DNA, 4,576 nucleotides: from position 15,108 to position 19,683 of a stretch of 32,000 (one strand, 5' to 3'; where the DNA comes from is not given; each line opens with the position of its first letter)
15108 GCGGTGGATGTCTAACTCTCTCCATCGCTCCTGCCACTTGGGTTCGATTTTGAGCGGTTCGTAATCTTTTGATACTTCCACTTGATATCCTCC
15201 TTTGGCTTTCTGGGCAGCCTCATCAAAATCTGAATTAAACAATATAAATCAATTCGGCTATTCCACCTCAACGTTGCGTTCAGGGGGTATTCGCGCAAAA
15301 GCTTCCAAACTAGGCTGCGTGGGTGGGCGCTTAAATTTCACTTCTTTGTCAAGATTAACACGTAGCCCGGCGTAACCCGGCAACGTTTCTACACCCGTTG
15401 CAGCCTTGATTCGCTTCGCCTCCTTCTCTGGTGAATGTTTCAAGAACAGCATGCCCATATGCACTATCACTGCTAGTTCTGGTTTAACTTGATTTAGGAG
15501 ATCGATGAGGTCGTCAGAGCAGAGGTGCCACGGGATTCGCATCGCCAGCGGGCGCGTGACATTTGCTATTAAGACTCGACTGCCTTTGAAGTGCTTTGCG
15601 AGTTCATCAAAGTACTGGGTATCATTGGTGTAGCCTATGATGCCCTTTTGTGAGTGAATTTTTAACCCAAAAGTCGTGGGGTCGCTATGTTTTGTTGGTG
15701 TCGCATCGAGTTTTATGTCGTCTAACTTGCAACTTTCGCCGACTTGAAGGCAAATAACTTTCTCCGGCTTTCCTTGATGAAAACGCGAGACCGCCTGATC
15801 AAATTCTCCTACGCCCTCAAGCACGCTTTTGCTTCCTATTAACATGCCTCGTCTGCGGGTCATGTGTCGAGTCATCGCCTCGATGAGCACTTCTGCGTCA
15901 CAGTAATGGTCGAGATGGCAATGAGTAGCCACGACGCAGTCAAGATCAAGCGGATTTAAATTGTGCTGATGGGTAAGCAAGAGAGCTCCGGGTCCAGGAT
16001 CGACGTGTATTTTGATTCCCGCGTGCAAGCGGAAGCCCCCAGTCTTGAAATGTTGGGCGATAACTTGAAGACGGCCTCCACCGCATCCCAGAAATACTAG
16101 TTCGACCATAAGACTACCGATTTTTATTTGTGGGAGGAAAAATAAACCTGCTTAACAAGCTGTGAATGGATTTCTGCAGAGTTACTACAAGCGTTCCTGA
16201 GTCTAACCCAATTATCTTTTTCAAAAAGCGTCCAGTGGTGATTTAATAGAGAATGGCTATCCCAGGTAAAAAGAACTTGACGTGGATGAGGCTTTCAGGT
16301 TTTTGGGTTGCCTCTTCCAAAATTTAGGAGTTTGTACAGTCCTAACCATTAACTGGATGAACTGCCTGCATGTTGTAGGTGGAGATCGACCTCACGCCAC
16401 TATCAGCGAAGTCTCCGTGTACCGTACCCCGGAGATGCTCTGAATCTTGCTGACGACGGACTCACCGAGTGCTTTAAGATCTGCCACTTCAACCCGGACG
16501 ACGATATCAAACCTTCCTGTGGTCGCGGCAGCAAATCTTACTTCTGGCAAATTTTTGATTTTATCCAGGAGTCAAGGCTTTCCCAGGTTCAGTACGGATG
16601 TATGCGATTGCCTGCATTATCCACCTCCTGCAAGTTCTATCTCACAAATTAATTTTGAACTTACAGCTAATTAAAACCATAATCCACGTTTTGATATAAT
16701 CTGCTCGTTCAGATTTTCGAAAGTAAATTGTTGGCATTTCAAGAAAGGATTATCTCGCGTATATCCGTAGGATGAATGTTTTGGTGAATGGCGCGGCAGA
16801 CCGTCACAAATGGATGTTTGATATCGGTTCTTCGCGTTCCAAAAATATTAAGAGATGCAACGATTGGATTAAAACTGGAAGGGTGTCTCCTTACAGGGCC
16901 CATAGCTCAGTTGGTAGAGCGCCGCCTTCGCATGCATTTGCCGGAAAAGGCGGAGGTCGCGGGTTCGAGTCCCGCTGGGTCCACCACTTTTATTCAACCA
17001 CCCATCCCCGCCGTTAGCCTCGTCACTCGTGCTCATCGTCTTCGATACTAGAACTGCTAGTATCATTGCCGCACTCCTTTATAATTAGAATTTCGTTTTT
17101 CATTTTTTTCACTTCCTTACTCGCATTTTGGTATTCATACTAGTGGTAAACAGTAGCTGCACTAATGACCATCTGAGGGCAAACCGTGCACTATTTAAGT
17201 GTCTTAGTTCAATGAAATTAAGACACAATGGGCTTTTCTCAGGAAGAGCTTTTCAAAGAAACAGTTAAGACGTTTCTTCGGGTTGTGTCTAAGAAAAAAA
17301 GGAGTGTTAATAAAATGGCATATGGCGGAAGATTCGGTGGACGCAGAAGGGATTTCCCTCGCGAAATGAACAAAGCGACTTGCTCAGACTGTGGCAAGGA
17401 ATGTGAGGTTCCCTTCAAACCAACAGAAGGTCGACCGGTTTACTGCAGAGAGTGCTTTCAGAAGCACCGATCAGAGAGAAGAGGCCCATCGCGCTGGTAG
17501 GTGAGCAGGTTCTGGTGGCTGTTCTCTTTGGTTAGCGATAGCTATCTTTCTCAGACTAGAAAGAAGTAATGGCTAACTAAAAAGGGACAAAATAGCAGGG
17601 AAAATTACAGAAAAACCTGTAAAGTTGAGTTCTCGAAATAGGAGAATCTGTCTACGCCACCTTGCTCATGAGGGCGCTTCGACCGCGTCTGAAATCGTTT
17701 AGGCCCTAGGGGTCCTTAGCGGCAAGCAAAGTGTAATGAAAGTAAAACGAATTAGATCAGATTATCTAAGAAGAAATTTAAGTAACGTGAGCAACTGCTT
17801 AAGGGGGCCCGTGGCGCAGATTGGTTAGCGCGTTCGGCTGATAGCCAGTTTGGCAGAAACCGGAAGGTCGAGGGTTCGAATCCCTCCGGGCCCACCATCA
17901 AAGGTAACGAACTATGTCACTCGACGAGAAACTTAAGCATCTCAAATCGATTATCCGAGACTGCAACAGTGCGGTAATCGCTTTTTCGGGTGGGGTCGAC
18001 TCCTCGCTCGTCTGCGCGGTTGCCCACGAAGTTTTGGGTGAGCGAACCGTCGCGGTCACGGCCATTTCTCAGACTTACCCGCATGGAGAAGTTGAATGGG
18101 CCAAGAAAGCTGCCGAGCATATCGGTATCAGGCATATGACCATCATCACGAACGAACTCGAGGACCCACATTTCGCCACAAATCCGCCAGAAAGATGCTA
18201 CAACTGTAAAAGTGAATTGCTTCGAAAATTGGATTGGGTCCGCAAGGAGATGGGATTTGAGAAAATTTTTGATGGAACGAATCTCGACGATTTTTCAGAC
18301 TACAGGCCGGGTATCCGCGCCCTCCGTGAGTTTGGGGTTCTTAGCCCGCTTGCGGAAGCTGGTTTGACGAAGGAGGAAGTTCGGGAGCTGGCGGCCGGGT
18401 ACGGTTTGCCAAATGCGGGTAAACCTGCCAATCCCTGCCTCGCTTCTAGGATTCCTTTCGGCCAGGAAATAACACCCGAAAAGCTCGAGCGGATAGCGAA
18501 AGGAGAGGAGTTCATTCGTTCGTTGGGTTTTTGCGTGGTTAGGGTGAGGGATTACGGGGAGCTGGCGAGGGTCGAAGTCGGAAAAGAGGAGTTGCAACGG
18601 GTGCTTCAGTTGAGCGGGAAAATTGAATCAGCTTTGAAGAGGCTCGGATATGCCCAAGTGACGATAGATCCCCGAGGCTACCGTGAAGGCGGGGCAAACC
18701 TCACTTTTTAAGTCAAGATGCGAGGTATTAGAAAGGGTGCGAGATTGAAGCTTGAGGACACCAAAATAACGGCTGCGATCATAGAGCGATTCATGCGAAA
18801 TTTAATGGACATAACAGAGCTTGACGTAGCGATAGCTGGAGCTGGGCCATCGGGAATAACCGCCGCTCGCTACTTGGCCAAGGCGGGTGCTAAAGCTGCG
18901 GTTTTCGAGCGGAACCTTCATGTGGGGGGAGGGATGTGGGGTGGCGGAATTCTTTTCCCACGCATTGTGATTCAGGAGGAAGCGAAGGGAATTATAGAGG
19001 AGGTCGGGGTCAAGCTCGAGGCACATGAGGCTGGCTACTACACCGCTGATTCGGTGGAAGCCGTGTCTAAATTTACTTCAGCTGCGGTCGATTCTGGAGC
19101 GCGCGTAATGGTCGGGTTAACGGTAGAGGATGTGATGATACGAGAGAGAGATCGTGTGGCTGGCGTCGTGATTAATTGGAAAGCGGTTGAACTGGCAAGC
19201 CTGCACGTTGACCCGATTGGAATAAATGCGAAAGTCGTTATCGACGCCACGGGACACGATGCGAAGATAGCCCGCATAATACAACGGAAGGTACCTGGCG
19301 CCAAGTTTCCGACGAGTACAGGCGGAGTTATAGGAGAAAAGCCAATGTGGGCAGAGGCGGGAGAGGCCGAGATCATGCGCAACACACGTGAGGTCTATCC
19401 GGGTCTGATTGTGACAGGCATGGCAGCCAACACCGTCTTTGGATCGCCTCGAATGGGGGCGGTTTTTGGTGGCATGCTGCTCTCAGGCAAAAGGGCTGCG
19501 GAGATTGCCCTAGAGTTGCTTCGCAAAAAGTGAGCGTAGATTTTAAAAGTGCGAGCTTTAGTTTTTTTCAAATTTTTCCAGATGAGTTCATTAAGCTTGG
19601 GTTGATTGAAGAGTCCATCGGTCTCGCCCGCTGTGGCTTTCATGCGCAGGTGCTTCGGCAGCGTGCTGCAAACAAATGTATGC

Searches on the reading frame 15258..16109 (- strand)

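Call 33: search_protein_families(library=pfam, proteins=[window:15258-16109:-], max_evalue=0.01)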
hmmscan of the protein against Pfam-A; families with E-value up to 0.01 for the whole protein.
window:15258-16109:- (283 aa): 3 families
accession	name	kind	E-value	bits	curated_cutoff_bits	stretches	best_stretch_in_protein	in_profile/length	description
PF12706.13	Lactamase_B_2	-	9.2e-21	74.8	27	1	34-218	3-200/200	Beta-lactamase superfamily domain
PF00753.33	Lactamase_B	-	3.3e-06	27.6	22.7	1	36-78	20-66/196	Metallo-beta-lactamase superfamily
PF13483.12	Lactamase_B_3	-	0.00024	21.5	24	1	30-214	15-157/160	Beta-lactamase superfamily domain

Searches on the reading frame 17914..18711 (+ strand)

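Call 33: search_protein_families(library=pfam, proteins=[window:17914-18711:+], max_evalue=0.01)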
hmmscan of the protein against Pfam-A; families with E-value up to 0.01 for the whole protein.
window:17914-18711:+ (265 aa): 6 families
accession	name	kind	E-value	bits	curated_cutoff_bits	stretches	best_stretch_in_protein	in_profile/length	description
PF00733.27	Asn_synthase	-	3.2e-09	37.4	21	1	23-81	23-81/354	Asparagine synthase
PF02540.23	NAD_synthase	-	7.1e-08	32.3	21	1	16-77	17-79/242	NAD synthase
PF06508.19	QueC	-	6.8e-06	26.2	22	1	20-82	2-63/210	Queuosine biosynthesis protein QueC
PF03054.22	tRNA_Me_trans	-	0.0016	18.6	20.6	0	21-49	4-31/202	tRNA methyl transferase HUP domain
PF00764.25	Arginosuc_synth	-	0.0029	18.1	27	1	20-78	2-59/162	Arginosuccinate synthase N-terminal HUP domain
PF24167.1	DUF7411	-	0.0038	17.3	28.7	1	20-77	3-56/194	Family of unknown function (DUF7411)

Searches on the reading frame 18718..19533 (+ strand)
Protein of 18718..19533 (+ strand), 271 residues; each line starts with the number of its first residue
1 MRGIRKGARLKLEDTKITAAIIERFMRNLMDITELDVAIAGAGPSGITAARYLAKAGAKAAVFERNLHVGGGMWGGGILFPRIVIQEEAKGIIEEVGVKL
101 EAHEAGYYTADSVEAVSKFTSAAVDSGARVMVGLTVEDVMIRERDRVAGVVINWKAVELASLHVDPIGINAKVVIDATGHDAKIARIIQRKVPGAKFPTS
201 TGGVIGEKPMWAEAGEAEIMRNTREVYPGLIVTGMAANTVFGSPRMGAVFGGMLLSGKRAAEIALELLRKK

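Call 33: search_protein_families(library=pfam, proteins=[window:18718-19533:+], max_evalue=0.01)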
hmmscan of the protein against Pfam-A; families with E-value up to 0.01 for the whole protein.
window:18718-19533:+ (271 aa): 8 families
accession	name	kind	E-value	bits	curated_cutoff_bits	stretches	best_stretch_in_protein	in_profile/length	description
PF01946.23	Thi4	-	8.7e-78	261.2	26.2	1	19-250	2-235/235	Thi4 family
PF12831.13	FAD_oxidored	-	2.4e-11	44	27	1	36-180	1-146/416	FAD dependent oxidoreductase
PF13450.12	NAD_binding_8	-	6.5e-07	30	21.9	1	39-71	1-33/68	NAD(P)-binding Rossmann-like domain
PF01266.30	DAO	-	1.7e-06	28.2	27.9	1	36-72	1-37/353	FAD dependent oxidoreductase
PF01494.25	FAD_binding_3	-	7.2e-06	25.9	22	1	34-183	1-147/349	FAD binding domain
PF07992.20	Pyr_redox_2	-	7.6e-06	26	26.1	1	36-191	2-115/291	Pyridine nucleotide-disulphide oxidoreductase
PF01593.30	Amino_oxidase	-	0.0023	17.7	19.8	1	45-74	2-31/443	Flavin containing amine oxidoreductase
PF03486.20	HI0933_like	-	0.0042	17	50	1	36-70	2-36/244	HI0933-like protein Rossmann domain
